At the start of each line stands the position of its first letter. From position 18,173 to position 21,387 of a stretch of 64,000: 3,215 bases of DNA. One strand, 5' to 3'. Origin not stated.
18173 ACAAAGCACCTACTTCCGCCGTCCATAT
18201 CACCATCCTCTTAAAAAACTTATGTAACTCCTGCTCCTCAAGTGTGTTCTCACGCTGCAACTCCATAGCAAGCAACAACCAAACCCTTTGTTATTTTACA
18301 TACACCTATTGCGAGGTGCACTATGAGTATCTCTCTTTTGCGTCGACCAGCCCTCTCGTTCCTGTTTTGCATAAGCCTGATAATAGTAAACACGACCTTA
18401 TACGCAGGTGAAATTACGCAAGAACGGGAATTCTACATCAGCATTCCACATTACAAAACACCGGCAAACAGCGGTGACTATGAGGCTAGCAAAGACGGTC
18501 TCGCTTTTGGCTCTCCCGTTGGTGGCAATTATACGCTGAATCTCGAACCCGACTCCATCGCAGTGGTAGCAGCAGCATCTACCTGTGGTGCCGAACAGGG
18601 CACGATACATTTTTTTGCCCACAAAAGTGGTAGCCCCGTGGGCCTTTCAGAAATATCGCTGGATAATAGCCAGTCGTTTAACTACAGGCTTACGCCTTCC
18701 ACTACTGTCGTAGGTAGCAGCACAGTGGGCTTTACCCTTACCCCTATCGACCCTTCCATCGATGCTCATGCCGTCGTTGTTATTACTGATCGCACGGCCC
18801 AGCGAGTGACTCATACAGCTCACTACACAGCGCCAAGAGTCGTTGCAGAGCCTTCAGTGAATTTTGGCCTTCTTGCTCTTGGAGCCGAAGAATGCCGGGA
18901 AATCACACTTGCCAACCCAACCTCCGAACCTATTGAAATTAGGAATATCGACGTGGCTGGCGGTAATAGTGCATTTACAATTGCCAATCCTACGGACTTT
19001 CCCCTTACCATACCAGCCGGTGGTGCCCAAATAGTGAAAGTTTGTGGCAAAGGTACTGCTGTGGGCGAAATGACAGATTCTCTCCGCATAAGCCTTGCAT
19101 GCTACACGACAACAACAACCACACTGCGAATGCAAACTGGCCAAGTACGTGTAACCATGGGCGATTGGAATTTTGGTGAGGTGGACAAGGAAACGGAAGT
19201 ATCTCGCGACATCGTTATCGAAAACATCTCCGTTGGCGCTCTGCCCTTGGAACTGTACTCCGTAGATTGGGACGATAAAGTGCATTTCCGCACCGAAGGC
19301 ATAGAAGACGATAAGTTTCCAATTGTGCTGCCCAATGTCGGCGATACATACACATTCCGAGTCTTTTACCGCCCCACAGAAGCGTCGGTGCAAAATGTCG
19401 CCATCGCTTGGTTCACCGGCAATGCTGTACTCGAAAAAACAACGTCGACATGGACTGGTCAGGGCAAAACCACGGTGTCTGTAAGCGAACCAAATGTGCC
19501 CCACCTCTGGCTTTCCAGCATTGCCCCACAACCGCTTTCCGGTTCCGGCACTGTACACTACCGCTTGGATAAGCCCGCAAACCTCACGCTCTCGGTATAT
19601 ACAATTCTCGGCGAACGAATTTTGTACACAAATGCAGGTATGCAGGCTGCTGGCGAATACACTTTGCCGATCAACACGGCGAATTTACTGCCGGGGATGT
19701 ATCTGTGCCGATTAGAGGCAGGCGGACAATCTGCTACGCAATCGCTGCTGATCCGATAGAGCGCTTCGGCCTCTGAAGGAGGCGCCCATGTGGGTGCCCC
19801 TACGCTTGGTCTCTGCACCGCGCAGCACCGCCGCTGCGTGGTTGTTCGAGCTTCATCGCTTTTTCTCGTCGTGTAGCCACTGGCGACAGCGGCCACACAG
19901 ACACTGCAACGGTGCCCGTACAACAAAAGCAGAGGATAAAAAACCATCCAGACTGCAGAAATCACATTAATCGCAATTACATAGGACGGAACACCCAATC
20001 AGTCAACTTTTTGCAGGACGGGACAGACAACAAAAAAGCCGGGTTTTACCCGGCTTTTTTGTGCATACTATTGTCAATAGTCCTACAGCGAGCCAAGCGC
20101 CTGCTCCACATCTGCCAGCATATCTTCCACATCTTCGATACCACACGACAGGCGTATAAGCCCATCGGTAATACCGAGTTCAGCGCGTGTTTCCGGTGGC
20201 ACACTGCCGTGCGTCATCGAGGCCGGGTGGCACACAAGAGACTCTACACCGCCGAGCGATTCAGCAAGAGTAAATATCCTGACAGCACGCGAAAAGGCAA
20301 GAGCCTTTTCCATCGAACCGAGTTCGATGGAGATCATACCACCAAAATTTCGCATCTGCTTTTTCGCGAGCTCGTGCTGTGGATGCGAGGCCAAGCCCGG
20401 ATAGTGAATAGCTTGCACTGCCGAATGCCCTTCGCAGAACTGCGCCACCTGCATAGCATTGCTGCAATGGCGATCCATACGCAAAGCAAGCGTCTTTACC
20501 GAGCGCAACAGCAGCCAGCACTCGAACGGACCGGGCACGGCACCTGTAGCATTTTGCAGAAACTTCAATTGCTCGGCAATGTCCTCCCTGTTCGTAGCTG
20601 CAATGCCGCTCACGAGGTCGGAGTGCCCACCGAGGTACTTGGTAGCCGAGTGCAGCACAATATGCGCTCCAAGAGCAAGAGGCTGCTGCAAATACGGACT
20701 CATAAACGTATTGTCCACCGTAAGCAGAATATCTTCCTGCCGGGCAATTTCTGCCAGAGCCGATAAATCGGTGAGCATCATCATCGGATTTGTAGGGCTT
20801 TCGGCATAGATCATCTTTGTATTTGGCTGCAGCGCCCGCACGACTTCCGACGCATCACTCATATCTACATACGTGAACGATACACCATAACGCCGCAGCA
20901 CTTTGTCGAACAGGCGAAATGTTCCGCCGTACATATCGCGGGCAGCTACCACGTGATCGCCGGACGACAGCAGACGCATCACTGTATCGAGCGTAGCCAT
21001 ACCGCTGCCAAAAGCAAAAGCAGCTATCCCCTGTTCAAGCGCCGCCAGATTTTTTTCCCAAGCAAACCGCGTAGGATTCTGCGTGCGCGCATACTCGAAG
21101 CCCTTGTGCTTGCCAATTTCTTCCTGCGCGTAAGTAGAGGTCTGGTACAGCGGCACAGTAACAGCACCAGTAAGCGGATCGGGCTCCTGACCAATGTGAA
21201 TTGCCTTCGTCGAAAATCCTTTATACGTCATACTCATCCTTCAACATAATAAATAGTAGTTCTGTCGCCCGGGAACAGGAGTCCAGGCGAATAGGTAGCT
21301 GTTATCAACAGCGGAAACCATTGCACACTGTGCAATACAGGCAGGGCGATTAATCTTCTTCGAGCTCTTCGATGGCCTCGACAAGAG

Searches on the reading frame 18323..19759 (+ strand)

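Call 33: search_protein_families(library=pfam, proteins=[window:18323-19759:+], max_evalue=0.00001)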
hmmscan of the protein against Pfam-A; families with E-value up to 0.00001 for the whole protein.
window:18323-19759:+ (478 aa): 1 family
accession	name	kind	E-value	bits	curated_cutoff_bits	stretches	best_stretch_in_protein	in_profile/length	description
PF15780.11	ASH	-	6.1e-06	26.8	27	0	176-256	11-88/98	Abnormal spindle-like microcephaly-assoc'd, ASPM-SPD-2-Hydin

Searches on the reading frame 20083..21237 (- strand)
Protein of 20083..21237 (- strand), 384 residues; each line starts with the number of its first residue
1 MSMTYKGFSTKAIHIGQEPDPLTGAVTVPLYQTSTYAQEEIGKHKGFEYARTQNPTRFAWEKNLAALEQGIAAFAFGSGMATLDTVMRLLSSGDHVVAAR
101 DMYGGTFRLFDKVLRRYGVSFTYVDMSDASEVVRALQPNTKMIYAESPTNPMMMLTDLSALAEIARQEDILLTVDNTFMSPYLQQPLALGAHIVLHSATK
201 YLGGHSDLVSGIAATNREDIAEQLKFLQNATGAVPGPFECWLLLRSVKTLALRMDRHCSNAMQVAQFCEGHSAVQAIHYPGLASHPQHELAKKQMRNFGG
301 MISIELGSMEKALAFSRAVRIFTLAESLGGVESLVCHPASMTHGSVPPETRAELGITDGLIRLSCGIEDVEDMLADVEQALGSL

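Call 33: search_protein_families(library=pfam, proteins=[window:20083-21237:-], max_evalue=0.00001)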
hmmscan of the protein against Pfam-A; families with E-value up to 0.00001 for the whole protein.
window:20083-21237:- (384 aa): 1 family
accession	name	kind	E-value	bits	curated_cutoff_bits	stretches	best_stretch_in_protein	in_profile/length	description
PF01053.26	Cys_Met_Meta_PP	-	9.2e-151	502.1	27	1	9-381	1-380/381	Cys/Met metabolism PLP-dependent enzyme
